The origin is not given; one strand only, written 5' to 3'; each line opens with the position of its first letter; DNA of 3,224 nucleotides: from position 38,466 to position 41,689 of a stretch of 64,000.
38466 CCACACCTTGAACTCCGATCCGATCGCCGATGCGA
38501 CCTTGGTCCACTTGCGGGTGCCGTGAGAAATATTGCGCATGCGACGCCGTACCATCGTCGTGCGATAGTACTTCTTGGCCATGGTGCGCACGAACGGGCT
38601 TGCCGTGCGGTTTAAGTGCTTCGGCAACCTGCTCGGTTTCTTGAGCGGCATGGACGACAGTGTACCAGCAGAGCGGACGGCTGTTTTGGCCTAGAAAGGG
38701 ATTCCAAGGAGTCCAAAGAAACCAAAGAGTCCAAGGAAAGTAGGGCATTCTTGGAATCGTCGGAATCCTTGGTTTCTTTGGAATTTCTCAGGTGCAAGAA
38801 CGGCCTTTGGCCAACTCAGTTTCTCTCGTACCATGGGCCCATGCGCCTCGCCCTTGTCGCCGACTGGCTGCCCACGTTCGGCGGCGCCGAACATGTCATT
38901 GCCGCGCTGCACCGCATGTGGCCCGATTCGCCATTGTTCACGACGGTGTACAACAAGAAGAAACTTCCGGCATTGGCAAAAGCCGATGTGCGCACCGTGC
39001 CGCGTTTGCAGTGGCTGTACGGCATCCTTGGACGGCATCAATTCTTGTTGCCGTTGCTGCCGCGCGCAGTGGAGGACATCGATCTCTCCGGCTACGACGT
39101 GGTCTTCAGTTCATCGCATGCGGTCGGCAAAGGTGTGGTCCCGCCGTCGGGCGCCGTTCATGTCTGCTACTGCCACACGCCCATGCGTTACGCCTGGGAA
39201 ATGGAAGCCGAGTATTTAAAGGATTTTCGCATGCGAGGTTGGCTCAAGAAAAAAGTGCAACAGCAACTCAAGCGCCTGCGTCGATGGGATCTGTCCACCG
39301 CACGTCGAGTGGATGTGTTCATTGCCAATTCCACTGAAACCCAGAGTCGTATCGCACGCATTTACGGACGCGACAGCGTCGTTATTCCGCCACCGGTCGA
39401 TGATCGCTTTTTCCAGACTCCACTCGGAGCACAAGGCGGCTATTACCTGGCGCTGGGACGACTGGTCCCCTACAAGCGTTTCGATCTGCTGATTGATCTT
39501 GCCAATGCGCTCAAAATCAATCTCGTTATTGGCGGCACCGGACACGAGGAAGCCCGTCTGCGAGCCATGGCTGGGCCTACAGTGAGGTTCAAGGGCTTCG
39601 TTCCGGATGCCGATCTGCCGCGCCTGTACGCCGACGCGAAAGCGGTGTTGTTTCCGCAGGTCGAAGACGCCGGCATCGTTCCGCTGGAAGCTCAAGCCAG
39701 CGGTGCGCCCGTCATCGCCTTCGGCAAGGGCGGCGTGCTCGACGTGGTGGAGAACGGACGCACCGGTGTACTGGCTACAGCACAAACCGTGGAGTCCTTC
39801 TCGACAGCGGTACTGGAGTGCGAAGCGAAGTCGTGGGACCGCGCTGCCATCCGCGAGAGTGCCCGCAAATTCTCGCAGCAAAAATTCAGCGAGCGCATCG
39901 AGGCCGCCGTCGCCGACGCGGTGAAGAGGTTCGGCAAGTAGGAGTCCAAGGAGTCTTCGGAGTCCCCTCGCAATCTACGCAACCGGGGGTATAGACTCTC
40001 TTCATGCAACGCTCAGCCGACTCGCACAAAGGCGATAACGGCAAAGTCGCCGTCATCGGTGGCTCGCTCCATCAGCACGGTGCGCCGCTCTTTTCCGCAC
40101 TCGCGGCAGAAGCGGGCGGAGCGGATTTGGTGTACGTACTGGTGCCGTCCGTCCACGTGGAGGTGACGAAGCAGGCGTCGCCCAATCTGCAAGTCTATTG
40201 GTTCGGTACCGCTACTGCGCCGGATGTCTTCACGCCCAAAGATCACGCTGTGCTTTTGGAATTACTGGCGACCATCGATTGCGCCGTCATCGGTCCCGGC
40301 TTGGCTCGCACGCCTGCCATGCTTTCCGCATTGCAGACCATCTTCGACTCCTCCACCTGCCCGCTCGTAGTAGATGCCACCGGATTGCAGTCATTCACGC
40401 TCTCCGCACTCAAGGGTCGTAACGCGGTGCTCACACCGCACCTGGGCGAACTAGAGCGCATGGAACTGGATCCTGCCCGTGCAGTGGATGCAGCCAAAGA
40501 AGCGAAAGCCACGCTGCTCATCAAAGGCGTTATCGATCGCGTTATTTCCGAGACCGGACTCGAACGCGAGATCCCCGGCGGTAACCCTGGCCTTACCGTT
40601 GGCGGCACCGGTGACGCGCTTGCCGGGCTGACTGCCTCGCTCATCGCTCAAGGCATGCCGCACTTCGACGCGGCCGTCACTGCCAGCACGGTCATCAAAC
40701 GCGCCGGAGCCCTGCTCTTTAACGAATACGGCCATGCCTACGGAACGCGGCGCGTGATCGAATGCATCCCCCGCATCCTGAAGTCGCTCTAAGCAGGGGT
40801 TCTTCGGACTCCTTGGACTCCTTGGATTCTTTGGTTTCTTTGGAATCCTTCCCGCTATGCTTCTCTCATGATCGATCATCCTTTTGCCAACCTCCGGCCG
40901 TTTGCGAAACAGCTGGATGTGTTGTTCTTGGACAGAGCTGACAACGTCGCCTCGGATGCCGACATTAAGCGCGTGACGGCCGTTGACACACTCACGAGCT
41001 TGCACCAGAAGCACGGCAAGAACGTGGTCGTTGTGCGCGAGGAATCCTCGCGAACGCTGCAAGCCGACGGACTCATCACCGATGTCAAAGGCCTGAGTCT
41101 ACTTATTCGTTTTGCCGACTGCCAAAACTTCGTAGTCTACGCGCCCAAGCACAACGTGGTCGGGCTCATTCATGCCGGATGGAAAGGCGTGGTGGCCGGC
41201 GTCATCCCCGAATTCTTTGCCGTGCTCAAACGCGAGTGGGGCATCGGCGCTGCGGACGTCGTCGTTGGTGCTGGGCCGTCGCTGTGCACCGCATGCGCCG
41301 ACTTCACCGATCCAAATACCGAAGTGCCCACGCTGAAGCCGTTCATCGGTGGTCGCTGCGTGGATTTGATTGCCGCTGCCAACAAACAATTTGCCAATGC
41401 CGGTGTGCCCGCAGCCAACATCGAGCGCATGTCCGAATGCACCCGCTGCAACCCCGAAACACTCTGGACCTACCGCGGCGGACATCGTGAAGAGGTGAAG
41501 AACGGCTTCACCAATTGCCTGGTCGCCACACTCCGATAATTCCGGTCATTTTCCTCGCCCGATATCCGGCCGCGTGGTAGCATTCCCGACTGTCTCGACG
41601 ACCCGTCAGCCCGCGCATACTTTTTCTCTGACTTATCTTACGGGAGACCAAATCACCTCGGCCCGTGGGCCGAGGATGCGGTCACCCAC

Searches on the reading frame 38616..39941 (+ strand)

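Call 77: search_protein_families(library=pfam, proteins=[window:38616-39941:+], max_evalue=0.0001)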
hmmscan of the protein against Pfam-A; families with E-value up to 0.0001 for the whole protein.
window:38616-39941:+ (441 aa): 5 families
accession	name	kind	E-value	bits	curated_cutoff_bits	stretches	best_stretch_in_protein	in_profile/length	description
PF00534.26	Glycos_transf_1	-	8.7e-26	90.9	26.4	1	269-418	10-171/172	Glycosyl transferases group 1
PF13692.12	Glyco_trans_1_4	-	3.2e-21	76.5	27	1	278-401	5-138/142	Glycosyl transferases group 1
PF13439.12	Glyco_transf_4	-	6.5e-12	46.2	28.5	1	89-263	2-168/170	Glycosyltransferase Family 4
PF13524.12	Glyco_trans_1_2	-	6.4e-06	26.6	25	1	295-424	9-133/144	Glycosyl transferase-like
PF20706.3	GT4-conflict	-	1.4e-05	24.7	26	0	310-415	242-354/385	Family 4 Glycosyltransferase in conflict systems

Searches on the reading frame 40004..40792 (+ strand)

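Call 77: search_protein_families(library=pfam, proteins=[window:40004-40792:+], max_evalue=0.0001)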
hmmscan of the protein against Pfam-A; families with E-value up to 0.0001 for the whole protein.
window:40004-40792:+ (262 aa): 1 family
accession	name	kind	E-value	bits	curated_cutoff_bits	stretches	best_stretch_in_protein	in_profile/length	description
PF01256.23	Carb_kinase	-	4e-43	148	27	1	15-257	1-242/242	NAD(P)H-hydrate dehydratase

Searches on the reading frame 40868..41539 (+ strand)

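Call 77: search_protein_families(library=pfam, proteins=[window:40868-41539:+], max_evalue=0.0001)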
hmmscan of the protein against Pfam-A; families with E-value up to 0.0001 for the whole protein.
window:40868-41539:+ (223 aa): 1 family
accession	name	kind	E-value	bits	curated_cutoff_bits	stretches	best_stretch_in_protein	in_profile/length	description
PF02578.20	Cu-oxidase_4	-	1.1e-36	126.9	22.9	1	37-206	39-227/238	Multi-copper polyphenol oxidoreductase laccase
